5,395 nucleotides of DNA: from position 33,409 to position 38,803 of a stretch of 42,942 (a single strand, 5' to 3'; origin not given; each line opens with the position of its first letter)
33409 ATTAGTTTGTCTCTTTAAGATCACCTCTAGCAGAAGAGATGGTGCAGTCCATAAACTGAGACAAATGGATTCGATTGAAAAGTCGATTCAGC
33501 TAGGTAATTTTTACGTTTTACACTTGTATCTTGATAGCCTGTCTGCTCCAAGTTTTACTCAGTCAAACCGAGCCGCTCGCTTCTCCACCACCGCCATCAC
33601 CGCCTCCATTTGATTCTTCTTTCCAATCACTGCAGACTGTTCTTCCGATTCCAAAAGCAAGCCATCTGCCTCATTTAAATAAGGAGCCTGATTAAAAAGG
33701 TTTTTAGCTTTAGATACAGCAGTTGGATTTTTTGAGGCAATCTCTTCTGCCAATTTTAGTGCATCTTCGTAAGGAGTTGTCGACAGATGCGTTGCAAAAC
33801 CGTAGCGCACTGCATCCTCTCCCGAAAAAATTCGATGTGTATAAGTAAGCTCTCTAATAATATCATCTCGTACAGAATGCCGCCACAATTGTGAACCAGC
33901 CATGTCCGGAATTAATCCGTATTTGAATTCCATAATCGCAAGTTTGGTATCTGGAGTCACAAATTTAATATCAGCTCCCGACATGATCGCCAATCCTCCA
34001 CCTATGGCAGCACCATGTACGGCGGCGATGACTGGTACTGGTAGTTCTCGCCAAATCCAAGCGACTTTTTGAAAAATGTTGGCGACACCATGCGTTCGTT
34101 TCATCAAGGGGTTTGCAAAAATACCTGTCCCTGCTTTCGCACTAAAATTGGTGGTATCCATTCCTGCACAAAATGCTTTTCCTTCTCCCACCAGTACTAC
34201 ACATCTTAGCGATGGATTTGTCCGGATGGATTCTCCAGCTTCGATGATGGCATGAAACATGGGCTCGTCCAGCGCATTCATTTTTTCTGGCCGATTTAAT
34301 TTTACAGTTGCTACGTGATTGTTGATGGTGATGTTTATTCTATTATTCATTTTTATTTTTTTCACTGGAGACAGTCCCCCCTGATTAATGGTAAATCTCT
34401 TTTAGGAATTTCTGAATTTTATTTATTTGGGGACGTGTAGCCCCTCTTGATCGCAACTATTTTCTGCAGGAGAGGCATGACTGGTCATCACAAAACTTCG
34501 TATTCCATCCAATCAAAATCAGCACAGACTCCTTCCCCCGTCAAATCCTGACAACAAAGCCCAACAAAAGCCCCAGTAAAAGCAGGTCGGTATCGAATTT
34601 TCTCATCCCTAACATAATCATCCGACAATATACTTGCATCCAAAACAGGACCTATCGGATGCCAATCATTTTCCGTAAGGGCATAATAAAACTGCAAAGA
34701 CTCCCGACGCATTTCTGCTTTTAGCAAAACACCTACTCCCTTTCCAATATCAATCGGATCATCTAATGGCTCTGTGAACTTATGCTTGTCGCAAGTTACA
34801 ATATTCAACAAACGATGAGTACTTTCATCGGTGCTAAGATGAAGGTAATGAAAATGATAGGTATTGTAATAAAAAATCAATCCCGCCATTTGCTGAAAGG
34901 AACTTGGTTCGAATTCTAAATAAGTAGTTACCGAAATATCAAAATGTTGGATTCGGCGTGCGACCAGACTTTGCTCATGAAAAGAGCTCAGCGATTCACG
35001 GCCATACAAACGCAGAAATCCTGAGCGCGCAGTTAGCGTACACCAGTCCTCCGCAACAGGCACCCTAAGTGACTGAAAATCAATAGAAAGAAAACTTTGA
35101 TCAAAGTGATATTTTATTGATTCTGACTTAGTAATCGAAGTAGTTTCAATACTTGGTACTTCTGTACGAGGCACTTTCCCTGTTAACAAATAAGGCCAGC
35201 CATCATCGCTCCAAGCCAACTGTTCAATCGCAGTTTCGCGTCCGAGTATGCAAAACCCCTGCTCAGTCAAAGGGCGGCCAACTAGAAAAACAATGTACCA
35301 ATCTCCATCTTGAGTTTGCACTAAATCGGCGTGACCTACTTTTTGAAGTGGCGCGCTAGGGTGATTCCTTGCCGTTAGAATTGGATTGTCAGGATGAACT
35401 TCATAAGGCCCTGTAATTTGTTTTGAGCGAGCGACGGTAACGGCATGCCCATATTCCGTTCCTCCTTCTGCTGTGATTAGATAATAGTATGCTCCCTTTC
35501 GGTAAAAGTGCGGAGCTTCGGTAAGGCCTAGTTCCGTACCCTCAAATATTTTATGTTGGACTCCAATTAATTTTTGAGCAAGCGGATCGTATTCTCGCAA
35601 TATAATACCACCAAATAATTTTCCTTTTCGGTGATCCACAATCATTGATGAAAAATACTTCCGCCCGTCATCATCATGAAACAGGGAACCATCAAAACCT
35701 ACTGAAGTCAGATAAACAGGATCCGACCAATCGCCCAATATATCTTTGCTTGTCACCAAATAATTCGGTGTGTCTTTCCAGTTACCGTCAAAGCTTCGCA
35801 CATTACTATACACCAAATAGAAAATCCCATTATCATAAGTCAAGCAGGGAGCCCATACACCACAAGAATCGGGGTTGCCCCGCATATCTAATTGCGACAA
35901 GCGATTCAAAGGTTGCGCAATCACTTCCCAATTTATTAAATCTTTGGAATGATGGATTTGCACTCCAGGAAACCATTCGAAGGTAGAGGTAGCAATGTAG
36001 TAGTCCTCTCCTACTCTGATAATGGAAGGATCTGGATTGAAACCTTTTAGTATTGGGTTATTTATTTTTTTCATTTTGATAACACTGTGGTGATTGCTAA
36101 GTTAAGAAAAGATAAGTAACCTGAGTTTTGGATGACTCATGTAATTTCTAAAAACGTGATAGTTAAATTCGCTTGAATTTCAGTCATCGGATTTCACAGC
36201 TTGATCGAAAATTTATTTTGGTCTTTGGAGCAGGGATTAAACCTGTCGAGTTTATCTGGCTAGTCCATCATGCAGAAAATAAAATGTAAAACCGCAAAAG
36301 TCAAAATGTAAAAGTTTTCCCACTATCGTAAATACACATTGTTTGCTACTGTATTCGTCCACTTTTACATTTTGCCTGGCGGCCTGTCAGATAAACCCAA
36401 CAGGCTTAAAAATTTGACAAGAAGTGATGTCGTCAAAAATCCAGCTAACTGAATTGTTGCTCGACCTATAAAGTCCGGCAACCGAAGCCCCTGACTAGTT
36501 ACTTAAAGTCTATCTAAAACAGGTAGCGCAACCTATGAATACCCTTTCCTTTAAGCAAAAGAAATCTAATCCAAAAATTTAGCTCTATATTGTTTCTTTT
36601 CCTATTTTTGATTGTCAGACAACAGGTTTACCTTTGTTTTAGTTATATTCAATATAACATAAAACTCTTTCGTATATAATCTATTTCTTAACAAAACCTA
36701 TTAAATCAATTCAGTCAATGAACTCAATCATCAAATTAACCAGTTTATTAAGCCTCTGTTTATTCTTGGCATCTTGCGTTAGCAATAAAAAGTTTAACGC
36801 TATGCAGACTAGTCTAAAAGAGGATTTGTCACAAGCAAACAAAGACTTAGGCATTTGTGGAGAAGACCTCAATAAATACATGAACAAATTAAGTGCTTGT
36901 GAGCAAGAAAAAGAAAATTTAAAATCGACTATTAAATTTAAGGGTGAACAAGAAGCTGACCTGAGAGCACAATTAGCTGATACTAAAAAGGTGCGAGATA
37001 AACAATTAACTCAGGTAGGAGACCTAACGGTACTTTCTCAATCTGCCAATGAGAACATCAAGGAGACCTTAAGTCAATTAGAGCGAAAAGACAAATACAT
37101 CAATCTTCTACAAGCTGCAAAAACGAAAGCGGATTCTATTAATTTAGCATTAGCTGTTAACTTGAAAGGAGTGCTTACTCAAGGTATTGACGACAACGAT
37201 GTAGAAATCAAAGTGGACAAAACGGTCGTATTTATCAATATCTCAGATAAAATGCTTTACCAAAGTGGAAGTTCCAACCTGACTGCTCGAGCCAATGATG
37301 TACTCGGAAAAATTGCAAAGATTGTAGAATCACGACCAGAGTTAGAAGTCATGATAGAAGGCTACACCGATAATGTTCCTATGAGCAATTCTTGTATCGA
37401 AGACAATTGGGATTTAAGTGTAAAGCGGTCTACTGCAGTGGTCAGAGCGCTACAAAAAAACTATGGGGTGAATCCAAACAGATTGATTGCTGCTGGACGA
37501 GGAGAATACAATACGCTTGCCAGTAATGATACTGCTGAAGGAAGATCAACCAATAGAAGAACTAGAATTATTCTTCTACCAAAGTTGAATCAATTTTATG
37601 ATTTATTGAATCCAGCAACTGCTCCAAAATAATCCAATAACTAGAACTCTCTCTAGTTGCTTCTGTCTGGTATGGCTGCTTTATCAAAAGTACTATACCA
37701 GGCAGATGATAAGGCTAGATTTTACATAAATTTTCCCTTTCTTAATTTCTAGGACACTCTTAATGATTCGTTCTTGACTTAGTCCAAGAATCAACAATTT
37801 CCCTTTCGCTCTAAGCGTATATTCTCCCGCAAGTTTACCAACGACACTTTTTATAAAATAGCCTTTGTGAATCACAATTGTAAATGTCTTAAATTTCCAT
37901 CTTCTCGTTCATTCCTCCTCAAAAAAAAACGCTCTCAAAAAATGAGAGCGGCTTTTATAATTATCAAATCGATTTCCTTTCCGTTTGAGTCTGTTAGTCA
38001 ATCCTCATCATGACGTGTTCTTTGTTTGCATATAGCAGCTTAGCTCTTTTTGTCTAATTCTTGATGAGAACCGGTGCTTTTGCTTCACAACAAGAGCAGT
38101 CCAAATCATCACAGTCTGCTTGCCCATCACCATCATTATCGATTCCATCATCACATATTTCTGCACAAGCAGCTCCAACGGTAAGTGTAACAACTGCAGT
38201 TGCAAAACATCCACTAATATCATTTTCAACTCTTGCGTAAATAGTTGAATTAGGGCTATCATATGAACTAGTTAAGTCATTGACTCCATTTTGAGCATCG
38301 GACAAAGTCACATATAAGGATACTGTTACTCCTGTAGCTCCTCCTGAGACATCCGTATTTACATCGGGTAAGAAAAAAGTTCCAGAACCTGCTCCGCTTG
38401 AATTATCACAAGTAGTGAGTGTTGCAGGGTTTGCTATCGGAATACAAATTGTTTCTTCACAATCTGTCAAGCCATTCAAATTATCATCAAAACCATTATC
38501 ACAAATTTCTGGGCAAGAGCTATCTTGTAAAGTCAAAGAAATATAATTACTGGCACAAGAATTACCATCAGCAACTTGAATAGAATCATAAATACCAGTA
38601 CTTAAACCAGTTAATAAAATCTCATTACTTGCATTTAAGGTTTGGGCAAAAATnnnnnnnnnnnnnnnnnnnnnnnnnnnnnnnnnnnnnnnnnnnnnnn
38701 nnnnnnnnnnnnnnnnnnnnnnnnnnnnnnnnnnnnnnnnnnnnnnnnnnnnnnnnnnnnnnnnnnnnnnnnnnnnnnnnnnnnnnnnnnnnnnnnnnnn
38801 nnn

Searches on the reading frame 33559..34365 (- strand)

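Call 13: search_protein_families(library=pfam, proteins=[window:33559-34365:-], max_evalue=0.001)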
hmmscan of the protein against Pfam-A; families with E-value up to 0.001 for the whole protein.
window:33559-34365:- (268 aa): 2 families
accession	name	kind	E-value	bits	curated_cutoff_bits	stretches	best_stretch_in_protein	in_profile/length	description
PF00378.25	ECH_1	-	1.5e-39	136.3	27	1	14-267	2-248/251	Enoyl-CoA hydratase/isomerase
PF16113.10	ECH_2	-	8.4e-33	114.7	27.2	1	19-262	2-240/335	Enoyl-CoA hydratase/isomerase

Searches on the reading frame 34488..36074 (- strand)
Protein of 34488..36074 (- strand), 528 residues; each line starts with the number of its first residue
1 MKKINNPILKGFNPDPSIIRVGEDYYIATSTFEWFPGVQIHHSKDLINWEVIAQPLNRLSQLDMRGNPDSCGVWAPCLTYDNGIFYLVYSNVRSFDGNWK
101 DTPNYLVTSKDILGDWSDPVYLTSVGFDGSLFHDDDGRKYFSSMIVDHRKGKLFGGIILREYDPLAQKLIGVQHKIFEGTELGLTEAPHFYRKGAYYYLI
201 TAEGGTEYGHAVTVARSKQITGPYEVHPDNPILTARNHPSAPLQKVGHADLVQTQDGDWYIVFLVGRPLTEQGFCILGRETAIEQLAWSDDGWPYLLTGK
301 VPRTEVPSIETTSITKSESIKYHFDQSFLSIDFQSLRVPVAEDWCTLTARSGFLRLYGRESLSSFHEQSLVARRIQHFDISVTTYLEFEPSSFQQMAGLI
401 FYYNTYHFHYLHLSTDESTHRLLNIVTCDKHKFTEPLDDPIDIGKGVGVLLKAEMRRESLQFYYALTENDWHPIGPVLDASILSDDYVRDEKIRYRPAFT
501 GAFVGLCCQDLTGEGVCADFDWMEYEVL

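Call 13: search_protein_families(library=pfam, proteins=[window:34488-36074:-], max_evalue=0.001)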
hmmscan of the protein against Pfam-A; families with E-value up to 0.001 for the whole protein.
window:34488-36074:- (528 aa): 2 families
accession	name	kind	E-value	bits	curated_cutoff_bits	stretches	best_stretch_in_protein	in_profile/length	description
PF04616.20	Glyco_hydro_43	-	1.9e-95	320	32.2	1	4-294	1-288/288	Glycosyl hydrolases family 43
PF17851.8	GH43_C2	-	5.1e-64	216.2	22.7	1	322-526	2-203/203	Beta xylosidase C-terminal Concanavalin A-like domain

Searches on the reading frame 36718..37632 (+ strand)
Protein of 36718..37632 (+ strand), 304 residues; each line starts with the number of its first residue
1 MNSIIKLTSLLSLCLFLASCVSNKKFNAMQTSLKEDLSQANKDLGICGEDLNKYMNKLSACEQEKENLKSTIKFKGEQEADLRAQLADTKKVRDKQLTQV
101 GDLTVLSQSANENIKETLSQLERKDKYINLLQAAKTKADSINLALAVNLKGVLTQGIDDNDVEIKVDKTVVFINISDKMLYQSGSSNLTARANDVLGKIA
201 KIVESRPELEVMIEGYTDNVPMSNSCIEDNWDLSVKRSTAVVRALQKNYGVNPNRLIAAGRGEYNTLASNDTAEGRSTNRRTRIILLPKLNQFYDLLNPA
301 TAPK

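Call 13: search_protein_families(library=pfam, proteins=[window:36718-37632:+], max_evalue=0.001)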
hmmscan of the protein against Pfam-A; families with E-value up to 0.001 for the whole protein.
window:36718-37632:+ (304 aa): 2 families
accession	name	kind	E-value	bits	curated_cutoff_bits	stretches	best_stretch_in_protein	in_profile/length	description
PF00691.25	OmpA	-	1.9e-20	73.5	27.2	1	181-280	2-98/98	OmpA family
PF05359.17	DUF748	-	0.00015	20.4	50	0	181-219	883-921/1037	Domain of Unknown Function (DUF748)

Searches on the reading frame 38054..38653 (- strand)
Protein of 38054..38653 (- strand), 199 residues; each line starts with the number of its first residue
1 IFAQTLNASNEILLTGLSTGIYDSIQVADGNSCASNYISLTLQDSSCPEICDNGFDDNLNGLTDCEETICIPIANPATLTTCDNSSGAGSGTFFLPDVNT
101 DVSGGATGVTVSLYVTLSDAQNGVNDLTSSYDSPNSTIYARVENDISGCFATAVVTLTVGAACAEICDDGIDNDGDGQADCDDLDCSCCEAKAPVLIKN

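Call 9: search_protein_families(library=ncbifam, proteins=[window:38054-38653:-], max_evalue=10)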
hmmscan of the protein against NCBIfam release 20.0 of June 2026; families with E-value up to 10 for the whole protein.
window:38054-38653:- (199 aa): 1 family
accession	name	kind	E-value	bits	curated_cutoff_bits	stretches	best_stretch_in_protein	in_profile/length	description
NF033662.1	acid_disulf_rpt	repeat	2.5e-08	33.5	41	2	164-187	4-27/32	acidic double-disulfide repeat-containing protein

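Call 10: search_protein_families(library=pfam, proteins=[window:38054-38653:-], max_evalue=10)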
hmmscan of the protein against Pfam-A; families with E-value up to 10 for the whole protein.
window:38054-38653:- (199 aa): 0 families

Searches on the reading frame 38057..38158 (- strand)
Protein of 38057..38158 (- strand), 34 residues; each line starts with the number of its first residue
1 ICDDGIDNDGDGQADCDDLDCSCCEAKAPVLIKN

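Call 66: search_protein_representatives(alignment_id=A4)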
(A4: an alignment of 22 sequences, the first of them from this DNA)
Query: 22 sequences, 34 profile positions. Proteins with E-value up to 0.001 (for the whole library): 1391; up to 1e-10: 318; up to 1e-30: 11. The best 150 are listed.
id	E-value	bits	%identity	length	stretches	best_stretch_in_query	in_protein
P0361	1.4e-62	223.4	-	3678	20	1-22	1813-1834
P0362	6.0e-60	215.0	-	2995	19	1-22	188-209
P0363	5.2e-53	192.8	-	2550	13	1-22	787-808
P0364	4.3e-39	148.3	-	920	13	1-22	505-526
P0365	6.9e-37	141.2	-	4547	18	1-21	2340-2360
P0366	3.9e-35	135.6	-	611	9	1-22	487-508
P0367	1.9e-33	130.2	-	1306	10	1-23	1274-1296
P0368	3.6e-33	129.3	-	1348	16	2-22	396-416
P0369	6.0e-33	128.6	-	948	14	2-21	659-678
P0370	7.8e-33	128.2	-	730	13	2-22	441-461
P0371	7.5e-31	121.9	-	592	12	2-22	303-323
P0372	6.0e-30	119.0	-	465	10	2-22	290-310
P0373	3.1e-29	116.7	-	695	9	1-22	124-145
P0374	4.8e-29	116.1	-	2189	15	1-21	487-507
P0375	1.4e-28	114.6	-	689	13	2-22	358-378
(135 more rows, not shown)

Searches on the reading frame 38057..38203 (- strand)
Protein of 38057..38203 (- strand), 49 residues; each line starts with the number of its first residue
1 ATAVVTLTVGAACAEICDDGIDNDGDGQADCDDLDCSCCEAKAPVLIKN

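Call 27: find_homologous_proteins(query=A3, max_evalue=1)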
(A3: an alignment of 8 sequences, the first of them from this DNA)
Query A3 (8 sequences) (49 aa, profile of the alignment): 136 proteins with E <= 1 among 737 candidates; the best 120 are listed.
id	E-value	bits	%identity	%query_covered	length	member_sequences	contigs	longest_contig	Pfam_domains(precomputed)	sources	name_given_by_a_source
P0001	6.1e-11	60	75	49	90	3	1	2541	-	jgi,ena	-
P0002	7.1e-11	60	59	69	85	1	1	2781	-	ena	-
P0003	2.5e-9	55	79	49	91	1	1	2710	-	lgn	-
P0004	4.4e-9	54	47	55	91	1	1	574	-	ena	-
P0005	5.2e-9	54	76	35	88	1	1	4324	-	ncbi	-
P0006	8.2e-9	53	70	47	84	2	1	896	-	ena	-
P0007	1.1e-8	53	85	27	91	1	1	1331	-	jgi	-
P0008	1.5e-8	52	67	49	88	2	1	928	-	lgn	-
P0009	5.1e-8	51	70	47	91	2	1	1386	-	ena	-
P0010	1.4e-7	49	71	49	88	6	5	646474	-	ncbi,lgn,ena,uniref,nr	ncbi:hypothetical protein [Robiginitalea aurantiaca]|uniref:EF-hand domain-containing protein n=1 Ta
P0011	1.5e-7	49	76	43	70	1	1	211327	-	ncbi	ncbi:hypothetical protein [Psychroflexus salinarum]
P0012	1.6e-7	49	67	49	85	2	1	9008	-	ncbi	-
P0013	3.4e-7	48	64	51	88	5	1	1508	-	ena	-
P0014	8.1e-7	47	74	47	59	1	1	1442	-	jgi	jgi:hypothetical protein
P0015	1.2e-6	46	68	51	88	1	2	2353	-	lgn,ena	-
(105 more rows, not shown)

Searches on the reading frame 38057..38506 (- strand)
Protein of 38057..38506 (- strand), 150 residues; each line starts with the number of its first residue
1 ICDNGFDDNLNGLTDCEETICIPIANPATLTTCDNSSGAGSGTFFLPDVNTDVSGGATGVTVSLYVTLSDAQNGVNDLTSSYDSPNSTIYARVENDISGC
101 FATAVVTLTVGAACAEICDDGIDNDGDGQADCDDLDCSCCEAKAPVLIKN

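Call 64: predict_structure(alignment_id=A5)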
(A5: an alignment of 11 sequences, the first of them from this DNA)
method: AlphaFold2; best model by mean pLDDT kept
length: 150 residues; sequences in the alignment: 11
mean_pLDDT: 86.9   pTM: 0.74
mean pLDDT of the five models: 86.9, 80.4, 79.7, 75.7, 71.8
residues with pLDDT >= 90: 74; 70-90: 65; 50-70: 5; < 50: 6
segments of 3 or more residues with pLDDT < 50: 147-150
pLDDT, mean of each block of 10 residues (from residue 1): 80 85 94 84 92 93 97 95 93 93 96 88 83 81 48
secondary structure, 60 per line:
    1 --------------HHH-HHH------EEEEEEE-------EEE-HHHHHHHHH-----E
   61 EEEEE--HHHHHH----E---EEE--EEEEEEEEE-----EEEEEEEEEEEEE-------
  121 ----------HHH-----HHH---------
elements in order: E28-34 E42-44 H46-54 E60-65 H68-73 E82-84 E87-95 E101-113

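Call 68: fold_search(model_id=the predicted structure, library=pdb)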
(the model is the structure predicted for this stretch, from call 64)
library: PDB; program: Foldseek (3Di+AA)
matches with E <= 10: 1217; with E <= 0.001: 0
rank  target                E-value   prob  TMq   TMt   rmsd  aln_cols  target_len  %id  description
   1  9fls_A                8.0e-03  0.96  0.33  0.17   5.3        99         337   17  CryoEM structure of the fragment-3 (2061-2397) in the grappling hook protein A (GhpA) in the bacterium Aureispira sp.  (released 2024-10-16)
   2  9fly_A                8.0e-03  0.51  0.25  0.07  11.8       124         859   14  CryoEM structure of the base (4151-5009) in the grappling hook protein A (GhpA) in the bacterium Aureispira sp. CCB-QB (released 2024-10-16)
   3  2wwm_C                9.7e-03  0.75  0.26  0.38   7.8       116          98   10  Crystal structure of the Titin M10-Obscurin like 1 Ig complex in space group P1 (released 2010-02-16)
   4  5jk9_B                1.2e-02  0.66  0.25  0.18   7.2       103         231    9  Crystal structure of human IZUMO1 (released 2016-06-22)
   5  5b5k                  1.5e-02  0.85  0.29  0.20   6.4       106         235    8  Crystal structure of Izumo1, the mammalian sperm ligand for egg Juno (released 2016-07-06)
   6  2bk8                  1.5e-02  0.60  0.25  0.34   7.6       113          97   13  M1 domain from titin (released 2006-08-09)
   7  9flp_A                1.6e-02  0.98  0.37  0.07   4.1       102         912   17  CryoEM structure of the neck (1403-2314) in the grappling hook protein A (GhpA) in the bacterium Aureispira sp. CCB-QB (released 2024-10-16)
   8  9jz1_A                1.9e-02  0.35  0.24  0.16  12.8       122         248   17  Crystal structure of Nir2 C-terminal domain in complex with phosphate (released 2025-10-15)
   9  5f4e_A                2.4e-02  0.90  0.31  0.22   5.7       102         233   11  Crystal structure of the human sperm Izumo1 and egg Juno complex (released 2016-06-15)
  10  5jkd_A                2.4e-02  0.87  0.31  0.22   5.5       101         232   10  Crystal structure of human IZUMO1-JUNO complex (crystal form 2) (released 2016-06-22)
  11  3knb_B                2.4e-02  0.54  0.24  0.36   8.2       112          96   10  Crystal structure of the titin C-terminus in complex with obscurin-like 1 (released 2009-12-01)
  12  4r83_A                2.5e-02  0.54  0.27  0.11   6.6       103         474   11  Crystal structure of Sialyltransferase from Photobacterium damsela (released 2014-12-03)
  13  2dl9_MODEL_1_A        2.7e-02  0.54  0.26  0.34   5.8       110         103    8  Solution structure of the Ig-like domain of human Leucine-rich repeat-containing protein 4 (released 2006-10-17)
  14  8p35_E                3.2e-02  0.57  0.26  0.37   7.2       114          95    9  Mutant human titin immunoglobulin-like 21 domain - C3575S (released 2023-11-29)
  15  8p35_A                3.2e-02  0.51  0.26  0.36   8.8       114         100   10  Mutant human titin immunoglobulin-like 21 domain - C3575S (released 2023-11-29)
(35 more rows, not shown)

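Call 97: search_solved_structures(query=window:38057-38506:-, max_evalue=1)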
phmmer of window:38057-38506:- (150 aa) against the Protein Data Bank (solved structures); distinct sequences matched with E-value up to 1: 1.
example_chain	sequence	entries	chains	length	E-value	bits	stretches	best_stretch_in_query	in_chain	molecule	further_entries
7plp_A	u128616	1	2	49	0.092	16.2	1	116-138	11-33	Teneurin-4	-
